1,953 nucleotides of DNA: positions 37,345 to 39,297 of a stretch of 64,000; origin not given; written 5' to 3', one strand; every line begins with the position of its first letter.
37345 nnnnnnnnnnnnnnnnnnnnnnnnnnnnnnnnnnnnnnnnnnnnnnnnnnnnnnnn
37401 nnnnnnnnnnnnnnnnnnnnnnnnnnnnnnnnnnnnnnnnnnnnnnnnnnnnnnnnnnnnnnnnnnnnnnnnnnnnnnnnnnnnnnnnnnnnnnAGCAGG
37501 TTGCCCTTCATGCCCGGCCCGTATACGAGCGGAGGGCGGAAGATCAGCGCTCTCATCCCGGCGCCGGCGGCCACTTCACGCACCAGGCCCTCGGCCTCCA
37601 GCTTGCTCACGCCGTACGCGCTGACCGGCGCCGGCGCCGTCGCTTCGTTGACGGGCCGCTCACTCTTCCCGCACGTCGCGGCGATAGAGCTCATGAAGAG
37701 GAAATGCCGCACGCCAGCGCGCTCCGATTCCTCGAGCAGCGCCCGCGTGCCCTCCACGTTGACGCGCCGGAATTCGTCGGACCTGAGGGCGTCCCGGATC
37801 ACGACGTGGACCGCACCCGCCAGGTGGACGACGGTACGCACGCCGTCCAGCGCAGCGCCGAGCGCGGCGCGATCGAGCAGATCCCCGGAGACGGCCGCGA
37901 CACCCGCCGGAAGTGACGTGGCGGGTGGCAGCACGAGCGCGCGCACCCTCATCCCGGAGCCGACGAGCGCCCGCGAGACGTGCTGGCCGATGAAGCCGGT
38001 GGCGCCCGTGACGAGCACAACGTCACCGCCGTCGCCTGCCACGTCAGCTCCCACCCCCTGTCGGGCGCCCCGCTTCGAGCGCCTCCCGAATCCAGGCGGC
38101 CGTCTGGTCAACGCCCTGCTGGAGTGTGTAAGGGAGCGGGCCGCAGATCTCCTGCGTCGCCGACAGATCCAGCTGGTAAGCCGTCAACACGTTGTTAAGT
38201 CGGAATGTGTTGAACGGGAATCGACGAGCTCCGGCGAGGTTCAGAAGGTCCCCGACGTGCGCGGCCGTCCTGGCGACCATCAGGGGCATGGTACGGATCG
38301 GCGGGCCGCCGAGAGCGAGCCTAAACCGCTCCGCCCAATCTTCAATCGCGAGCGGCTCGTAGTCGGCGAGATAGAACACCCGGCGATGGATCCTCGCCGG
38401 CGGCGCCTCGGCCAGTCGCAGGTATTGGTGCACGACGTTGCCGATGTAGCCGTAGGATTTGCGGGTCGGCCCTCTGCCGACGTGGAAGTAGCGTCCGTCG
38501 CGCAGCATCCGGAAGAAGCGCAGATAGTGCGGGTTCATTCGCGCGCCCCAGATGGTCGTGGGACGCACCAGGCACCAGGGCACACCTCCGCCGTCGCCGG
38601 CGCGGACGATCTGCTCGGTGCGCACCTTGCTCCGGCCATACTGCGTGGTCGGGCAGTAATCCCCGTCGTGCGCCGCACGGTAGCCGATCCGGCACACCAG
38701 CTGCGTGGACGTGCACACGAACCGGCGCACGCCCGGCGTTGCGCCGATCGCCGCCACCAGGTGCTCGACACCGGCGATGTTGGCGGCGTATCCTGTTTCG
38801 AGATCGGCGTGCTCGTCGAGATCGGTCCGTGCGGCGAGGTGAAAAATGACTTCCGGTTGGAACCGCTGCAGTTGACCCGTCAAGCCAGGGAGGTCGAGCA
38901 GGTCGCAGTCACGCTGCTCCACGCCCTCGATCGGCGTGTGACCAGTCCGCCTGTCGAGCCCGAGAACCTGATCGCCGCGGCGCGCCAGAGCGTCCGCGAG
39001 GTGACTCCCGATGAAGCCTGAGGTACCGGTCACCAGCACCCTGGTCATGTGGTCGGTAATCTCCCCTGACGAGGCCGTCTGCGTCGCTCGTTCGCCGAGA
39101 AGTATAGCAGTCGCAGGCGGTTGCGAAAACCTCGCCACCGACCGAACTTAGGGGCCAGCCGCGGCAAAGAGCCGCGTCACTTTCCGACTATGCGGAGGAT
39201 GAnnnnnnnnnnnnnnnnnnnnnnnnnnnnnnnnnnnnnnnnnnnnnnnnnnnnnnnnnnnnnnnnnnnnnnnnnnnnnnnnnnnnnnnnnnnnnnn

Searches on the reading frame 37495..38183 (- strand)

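Call 33: search_protein_families(library=pfam, proteins=[window:37495-38183:-], max_evalue=0.01)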
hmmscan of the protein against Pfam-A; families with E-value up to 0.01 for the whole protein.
window:37495-38183:- (229 aa): 9 families
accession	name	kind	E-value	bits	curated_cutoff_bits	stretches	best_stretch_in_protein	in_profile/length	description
PF01370.27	Epimerase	-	1.1e-34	120.4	20.9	1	56-226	1-177/240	NAD dependent epimerase/dehydratase family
PF01073.25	3Beta_HSD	-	5.8e-23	81.7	22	1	57-225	1-186/280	3-beta hydroxysteroid dehydrogenase/isomerase family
PF16363.11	GDP_Man_Dehyd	-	5.8e-19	69.2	27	1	57-218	1-181/332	GDP-mannose 4,6 dehydratase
PF13460.12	NAD_binding_10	-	8.7e-16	58.7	27.2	1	60-217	1-143/184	NAD(P)H-binding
PF07993.18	NAD_binding_4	-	1.6e-15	57.4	20.1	1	111-227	85-214/258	Male sterility protein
PF04321.23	RmlD_sub_bind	-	4.9e-15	55.8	27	1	56-223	3-154/287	RmlD substrate binding domain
PF05368.20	NmrA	-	1.5e-11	44.9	27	1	55-166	4-107/298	NmrA-like family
PF08659.16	KR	-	6e-09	36.5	22.6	1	56-175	3-145/180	KR domain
PF02719.21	Polysacc_synt_2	-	5.4e-08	32.8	20.2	1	93-204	54-152/293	Polysaccharide biosynthesis protein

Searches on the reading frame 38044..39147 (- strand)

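Call 33: search_protein_families(library=pfam, proteins=[window:38044-39147:-], max_evalue=0.01)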
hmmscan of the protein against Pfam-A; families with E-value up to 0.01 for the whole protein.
window:38044-39147:- (367 aa): 7 families
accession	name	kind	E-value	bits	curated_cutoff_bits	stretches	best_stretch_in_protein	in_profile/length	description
PF01370.27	Epimerase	-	1.7e-28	100.1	20.9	1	37-257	1-236/240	NAD dependent epimerase/dehydratase family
PF04321.23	RmlD_sub_bind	-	4.4e-16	59.2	27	1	36-214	2-166/287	RmlD substrate binding domain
PF01073.25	3Beta_HSD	-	4.5e-16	59.1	22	1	38-272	1-261/280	3-beta hydroxysteroid dehydrogenase/isomerase family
PF16363.11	GDP_Man_Dehyd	-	4.5e-15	56.4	27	1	38-246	1-237/332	GDP-mannose 4,6 dehydratase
PF07993.18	NAD_binding_4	-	2.8e-11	43.5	20.1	1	99-204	90-212/258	Male sterility protein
PF13460.12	NAD_binding_10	-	1.1e-06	29.1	27.2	1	41-198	1-145/184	NAD(P)H-binding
PF02719.21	Polysacc_synt_2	-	0.0001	22.1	20.2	1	37-150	1-130/293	Polysaccharide biosynthesis protein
